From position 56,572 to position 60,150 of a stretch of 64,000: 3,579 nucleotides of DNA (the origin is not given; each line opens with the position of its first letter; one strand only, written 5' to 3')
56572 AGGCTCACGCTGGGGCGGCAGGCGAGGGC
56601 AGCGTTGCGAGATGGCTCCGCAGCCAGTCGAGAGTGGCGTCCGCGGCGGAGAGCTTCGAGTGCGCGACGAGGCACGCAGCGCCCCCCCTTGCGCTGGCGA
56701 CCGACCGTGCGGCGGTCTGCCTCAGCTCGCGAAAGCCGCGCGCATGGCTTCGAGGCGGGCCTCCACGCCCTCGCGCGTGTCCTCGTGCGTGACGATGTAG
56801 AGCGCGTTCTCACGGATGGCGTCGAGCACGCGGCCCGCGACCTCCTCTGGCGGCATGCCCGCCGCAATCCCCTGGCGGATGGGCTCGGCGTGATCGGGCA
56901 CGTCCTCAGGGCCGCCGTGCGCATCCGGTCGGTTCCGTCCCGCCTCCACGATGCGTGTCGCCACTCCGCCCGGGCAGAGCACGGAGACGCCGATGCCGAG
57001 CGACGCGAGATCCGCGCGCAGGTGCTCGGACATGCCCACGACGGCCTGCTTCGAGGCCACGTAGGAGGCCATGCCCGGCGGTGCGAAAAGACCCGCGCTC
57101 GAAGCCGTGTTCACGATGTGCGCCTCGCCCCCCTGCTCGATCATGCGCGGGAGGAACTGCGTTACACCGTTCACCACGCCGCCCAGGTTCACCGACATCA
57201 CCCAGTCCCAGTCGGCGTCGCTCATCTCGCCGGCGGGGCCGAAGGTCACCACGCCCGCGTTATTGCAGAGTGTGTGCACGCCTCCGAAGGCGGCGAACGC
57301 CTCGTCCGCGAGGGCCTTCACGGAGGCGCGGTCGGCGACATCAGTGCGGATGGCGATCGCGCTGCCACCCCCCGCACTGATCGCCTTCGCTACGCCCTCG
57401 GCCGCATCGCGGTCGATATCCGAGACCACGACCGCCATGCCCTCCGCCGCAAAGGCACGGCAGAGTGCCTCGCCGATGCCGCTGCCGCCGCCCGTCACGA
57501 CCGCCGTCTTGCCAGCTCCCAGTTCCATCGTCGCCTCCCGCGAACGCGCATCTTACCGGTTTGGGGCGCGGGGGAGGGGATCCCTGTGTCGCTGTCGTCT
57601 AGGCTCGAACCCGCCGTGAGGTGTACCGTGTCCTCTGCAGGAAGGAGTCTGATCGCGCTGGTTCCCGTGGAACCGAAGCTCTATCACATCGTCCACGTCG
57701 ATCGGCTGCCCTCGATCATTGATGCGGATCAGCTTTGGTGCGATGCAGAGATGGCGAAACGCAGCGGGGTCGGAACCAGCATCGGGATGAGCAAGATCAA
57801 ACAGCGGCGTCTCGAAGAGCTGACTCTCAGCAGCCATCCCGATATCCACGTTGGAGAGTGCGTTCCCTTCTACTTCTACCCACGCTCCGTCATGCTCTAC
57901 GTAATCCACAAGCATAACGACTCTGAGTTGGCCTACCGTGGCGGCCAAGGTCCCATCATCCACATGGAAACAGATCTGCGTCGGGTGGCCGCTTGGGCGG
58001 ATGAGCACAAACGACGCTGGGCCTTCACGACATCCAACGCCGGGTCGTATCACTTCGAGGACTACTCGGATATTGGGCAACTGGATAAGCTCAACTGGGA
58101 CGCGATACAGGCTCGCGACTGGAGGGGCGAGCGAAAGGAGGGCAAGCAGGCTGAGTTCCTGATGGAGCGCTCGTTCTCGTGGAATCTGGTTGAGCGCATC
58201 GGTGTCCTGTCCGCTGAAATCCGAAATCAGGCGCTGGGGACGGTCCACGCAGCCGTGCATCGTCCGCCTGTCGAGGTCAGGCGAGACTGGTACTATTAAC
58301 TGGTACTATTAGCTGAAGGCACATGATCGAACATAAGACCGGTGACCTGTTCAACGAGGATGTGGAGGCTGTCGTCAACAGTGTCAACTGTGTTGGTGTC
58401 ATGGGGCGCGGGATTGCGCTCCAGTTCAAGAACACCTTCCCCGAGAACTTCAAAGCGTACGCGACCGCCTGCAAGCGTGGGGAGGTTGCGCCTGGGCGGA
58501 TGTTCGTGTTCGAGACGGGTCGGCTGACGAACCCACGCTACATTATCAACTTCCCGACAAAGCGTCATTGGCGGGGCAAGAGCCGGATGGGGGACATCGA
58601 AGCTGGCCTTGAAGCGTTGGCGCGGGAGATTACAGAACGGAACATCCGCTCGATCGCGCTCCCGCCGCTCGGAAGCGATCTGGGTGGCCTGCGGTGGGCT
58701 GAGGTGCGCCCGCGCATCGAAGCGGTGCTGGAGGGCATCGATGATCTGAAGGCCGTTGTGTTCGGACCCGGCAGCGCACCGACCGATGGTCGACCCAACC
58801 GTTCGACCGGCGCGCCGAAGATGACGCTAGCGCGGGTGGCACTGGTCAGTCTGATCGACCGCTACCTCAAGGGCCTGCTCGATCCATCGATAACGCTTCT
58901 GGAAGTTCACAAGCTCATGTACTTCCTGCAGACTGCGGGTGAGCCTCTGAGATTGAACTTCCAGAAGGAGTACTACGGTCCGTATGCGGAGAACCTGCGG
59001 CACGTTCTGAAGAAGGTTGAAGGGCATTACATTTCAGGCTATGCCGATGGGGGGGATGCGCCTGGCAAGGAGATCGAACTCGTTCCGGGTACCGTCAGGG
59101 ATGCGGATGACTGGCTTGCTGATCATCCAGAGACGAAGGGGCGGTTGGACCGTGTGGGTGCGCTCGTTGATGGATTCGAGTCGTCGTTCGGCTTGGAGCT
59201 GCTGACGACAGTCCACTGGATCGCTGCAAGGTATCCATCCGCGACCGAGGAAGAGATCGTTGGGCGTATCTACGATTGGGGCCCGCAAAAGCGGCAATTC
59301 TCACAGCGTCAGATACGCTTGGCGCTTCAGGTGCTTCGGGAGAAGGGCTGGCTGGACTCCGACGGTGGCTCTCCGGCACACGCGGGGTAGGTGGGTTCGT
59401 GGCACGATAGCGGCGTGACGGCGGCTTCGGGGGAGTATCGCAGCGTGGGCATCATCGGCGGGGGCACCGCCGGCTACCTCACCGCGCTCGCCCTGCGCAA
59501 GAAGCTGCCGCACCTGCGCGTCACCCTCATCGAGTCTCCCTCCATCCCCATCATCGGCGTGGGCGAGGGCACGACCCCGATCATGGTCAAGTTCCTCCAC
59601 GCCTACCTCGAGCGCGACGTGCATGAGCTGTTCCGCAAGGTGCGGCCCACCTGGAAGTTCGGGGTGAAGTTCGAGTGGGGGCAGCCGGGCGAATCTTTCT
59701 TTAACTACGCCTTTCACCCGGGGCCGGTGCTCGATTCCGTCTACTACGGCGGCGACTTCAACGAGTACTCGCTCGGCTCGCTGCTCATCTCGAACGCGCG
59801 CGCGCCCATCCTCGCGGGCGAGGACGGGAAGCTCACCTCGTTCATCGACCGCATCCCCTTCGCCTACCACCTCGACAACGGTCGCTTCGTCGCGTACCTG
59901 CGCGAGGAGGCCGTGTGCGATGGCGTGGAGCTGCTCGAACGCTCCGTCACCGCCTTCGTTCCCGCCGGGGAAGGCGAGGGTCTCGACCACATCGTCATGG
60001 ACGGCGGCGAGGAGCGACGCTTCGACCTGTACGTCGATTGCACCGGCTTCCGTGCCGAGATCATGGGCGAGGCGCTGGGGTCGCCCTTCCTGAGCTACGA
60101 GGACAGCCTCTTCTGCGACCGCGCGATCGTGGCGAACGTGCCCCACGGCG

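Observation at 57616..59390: DarT-DarG ADP-ribosylating toxin-antitoxin / antiphage system in an AT-richer island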

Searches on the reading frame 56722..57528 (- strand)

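Call 69: search_protein_families(library=pfam, max_evalue=0.01, proteins=[window:56722-57528:-])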
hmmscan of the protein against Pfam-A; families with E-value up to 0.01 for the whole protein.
window:56722-57528:- (268 aa): 3 families
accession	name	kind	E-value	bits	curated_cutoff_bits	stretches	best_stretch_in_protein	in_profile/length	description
PF00106.31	adh_short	-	1.3e-53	181.9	26.6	1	7-196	1-189/195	short chain dehydrogenase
PF13561.12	adh_short_C2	-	1.2e-36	126.9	27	1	16-199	6-186/236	Enoyl-(Acyl carrier protein) reductase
PF08659.16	KR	-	5e-13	49.8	22.6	1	8-172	2-165/180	KR domain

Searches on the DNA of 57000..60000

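Call 71: search_rna_families(source=window, start=57000, end=60000, threshold=evalue, max_evalue=1)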
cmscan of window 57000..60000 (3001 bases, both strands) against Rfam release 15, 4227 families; matches with E-value up to 1: 0.
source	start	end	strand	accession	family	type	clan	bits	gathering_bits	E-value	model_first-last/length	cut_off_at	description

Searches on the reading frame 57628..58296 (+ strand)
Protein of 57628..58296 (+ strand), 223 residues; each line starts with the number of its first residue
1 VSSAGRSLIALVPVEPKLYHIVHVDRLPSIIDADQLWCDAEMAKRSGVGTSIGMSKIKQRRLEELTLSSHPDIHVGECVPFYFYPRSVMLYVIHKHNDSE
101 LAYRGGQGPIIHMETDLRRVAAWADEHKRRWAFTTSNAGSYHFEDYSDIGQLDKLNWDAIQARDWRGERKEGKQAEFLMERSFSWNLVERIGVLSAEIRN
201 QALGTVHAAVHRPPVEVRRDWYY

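Call 24: find_homologous_proteins(query=window:57628-58296:+)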
Query window:57628-58296:+ (223 aa): 7229 proteins with E <= 0.001 among 7419 candidates; the best 120 are listed.
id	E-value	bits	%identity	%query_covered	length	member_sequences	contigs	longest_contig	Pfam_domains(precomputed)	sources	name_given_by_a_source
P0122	2.4e-149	513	100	100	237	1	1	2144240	PF14487.13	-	-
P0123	7.9e-100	351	72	95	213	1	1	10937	PF14487.13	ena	-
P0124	1.1e-95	338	69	95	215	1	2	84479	PF14487.13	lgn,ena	-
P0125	9.6e-95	335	66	96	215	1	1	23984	PF14487.13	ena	-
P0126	9.7e-95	335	69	95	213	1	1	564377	PF14487.13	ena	-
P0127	2.9e-94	333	68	97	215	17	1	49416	PF14487.13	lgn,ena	-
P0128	9.6e-94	331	66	96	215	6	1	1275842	PF14487.13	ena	-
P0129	2.1e-93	330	64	95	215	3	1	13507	PF14487.13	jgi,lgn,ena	-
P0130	4.3e-93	329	67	95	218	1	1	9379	PF14487.13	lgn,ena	-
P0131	1.7e-92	327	65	95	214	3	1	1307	PF14487.13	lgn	-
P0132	1.9e-92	327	65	95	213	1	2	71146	PF14487.13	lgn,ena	-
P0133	4.2e-92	326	66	95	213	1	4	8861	PF14487.13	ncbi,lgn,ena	-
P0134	4.5e-92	326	67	95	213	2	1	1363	PF14487.13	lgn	-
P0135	5.6e-92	326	64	95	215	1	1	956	PF14487.13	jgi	jgi:hypothetical protein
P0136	5.8e-92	326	66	95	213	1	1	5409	PF14487.13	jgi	-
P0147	4.0e-91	323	65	96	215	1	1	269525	PF14487.13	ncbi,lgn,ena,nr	ncbi:MAG: DUF4433 domain-containing protein [Chloroflexota bacterium]|nr:DUF4433 domain-containing p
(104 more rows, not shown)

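Call 26: find_encoding_contigs(protein=P0125, flank=3000, max_places=2)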
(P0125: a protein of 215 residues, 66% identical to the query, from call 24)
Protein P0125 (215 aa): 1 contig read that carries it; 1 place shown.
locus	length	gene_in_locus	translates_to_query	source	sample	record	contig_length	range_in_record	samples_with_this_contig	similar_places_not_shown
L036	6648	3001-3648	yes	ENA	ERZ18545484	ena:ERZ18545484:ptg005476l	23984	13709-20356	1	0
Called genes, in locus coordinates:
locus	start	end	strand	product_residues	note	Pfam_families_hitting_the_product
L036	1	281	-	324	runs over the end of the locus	-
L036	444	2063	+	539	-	PF01268:FTHFS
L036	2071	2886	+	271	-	PF01925:TauE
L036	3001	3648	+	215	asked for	PF14487:DarT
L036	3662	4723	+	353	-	PF01661:Macro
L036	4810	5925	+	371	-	PF04909:Amidohydro_2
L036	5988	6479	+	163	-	-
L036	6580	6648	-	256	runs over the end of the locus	PF03328:HpcH_HpaI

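Call 27: find_encoding_contigs(protein=P0147, flank=3000, max_places=2)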
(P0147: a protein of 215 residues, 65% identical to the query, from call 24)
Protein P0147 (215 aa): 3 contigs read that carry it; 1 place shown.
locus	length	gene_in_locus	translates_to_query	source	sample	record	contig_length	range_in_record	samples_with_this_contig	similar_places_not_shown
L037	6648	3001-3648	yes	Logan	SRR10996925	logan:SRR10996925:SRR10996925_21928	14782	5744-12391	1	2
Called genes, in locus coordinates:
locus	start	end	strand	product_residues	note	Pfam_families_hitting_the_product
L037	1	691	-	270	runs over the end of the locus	PF00528:BPD_transp_1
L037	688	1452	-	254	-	PF03466:LysR_substrate (faint), PF13531:SBP_bac_11, PF01547:SBP_bac_1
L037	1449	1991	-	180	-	PF03551:PadR, PF10400:Vir_act_alpha_C (weak)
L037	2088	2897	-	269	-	PF00106:adh_short, PF08659:KR, PF13561:adh_short_C2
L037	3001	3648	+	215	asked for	PF14487:DarT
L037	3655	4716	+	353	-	PF01661:Macro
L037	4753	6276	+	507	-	PF01266:DAO, PF04820:Trp_halogenase, PF07992:Pyr_redox_2 (faint)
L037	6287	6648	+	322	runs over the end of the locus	PF01636:APH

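Call 28: find_encoding_contigs(protein=P0123, flank=3000, max_places=2)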
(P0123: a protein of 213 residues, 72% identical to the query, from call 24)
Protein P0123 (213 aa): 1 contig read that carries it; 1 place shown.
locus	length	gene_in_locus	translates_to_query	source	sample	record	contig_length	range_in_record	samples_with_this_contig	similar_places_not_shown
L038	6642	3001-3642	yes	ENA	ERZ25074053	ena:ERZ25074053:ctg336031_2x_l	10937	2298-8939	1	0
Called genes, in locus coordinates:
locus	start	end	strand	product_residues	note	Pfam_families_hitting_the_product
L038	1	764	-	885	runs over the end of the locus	-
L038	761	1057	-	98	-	PF13560:HTH_31, PF01381:HTH_3 (weak)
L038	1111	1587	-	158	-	PF13683:rve_3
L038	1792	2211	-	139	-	PF01527:HTH_Tnp_1, PF13384:HTH_23 (weak)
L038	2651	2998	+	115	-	-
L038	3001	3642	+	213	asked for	PF14487:DarT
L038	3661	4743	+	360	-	PF01661:Macro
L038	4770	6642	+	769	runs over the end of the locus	PF04313:HSDR_N, PF00270:DEAD (weak), PF04851:ResIII, PF18766:SWI2_SNF2, PF22679:T1R_D3-like (weak)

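Call 65: predict_structure(alignment_id=A4)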
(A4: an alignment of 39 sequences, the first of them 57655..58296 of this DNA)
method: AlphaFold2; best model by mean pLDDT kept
length: 214 residues; sequences in the alignment: 39
mean_pLDDT: 90.9   pTM: 0.89
mean pLDDT of the five models: 90.9, 88.8, 86.5, 84.6, 83.0
residues with pLDDT >= 90: 144; 70-90: 57; 50-70: 13; < 50: 0
segments of 3 or more residues with pLDDT < 50: none
pLDDT, mean of each block of 10 residues (from residue 1): 89 96 95 86 87 91 95 91 87 90 98 97 85 85 92 74 84 97 98 95 98 93
secondary structure, 60 per line:
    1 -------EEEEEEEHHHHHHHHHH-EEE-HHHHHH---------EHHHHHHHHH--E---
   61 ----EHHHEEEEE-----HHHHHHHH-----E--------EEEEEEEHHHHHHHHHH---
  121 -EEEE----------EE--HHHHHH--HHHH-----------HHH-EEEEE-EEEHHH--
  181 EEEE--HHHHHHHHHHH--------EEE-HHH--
elements in order: E8-14 H15-24 E26-28 H30-35 H46-54 E69-73 H79-86 E101-107 H108-117 E122-125 H140-145 H148-151 E167-171 E173-175 E181-184 H187-197 E206-208

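Call 67: fold_search(model_id=the predicted structure, library=pdb)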
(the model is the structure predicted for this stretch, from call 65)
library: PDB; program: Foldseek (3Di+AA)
matches with E <= 10: 80; with E <= 0.001: 8
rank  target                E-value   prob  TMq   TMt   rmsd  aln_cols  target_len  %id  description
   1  7omy_AAA              3.0e-21  1.00  0.88  0.90   2.0       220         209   32  Thermus sp. 2.9 DarT in complex with carba-NAD+ and ssDNA (released 2021-06-23)
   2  7omv                  6.4e-21  1.00  0.87  0.89   2.1       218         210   32  Thermus sp. 2.9 DarT (released 2021-06-23)
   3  7omw                  6.4e-20  1.00  0.82  0.89   2.5       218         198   29  Thermus sp. 2.9 DarT in complex with NAD+ (released 2021-06-23)
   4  7omx                  2.1e-19  1.00  0.79  0.86   3.6       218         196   29  Thermus sp. 2.9 DarT in complex with carba-NAD+ (released 2021-06-23)
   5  7yk3_C                4.3e-16  1.00  0.81  0.79   2.4       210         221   22  Crystal structure of DarTG toxin-antitoxin complex from Mycobacterium tuberculosis (released 2023-05-31)
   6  7yk3_A                2.0e-15  1.00  0.82  0.79   2.5       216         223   24  Crystal structure of DarTG toxin-antitoxin complex from Mycobacterium tuberculosis (released 2023-05-31)
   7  7omu_AAA              2.5e-10  1.00  0.76  0.45   3.1       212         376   19  Thermosipho africanus DarTG in complex with ADP-ribose (released 2021-06-23)
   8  8baq                  1.7e-06  1.00  0.59  0.61   5.3       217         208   14  E. coli C7 DarT1 in complex with NAD+ (released 2023-07-12)
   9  7sky_A                2.7e-02  0.75  0.34  0.39  10.0       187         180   14  Pertussis toxin S1 bound to NAD+ (released 2022-04-13)
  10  7yw4                  3.1e-02  0.97  0.37  0.61   5.8       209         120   10  Crystal structure of tRNA 2'-phosphotransferase from Saccharomyces cerevisiae (released 2023-07-26)
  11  7ski_A                5.4e-02  0.47  0.31  0.36  10.2       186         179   14  Pertussis toxin in complex with PJ34 (released 2022-04-13)
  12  7ski_B                8.3e-02  0.51  0.32  0.38   9.7       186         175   13  Pertussis toxin in complex with PJ34 (released 2022-04-13)
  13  4z9d_A                1.4e-01  0.30  0.33  0.39  11.3       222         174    8  EcPltA (released 2016-10-12)
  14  2a5d_B                4.5e-01  0.15  0.31  0.34  10.8       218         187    9  Structural basis for the activation of cholera toxin by human ARF6-GTP (released 2005-08-16)
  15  9ld4_A                5.4e-01  0.25  0.27  0.31   6.9       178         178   10  The Apo-form structure of TkoKptA (released 2025-11-12)
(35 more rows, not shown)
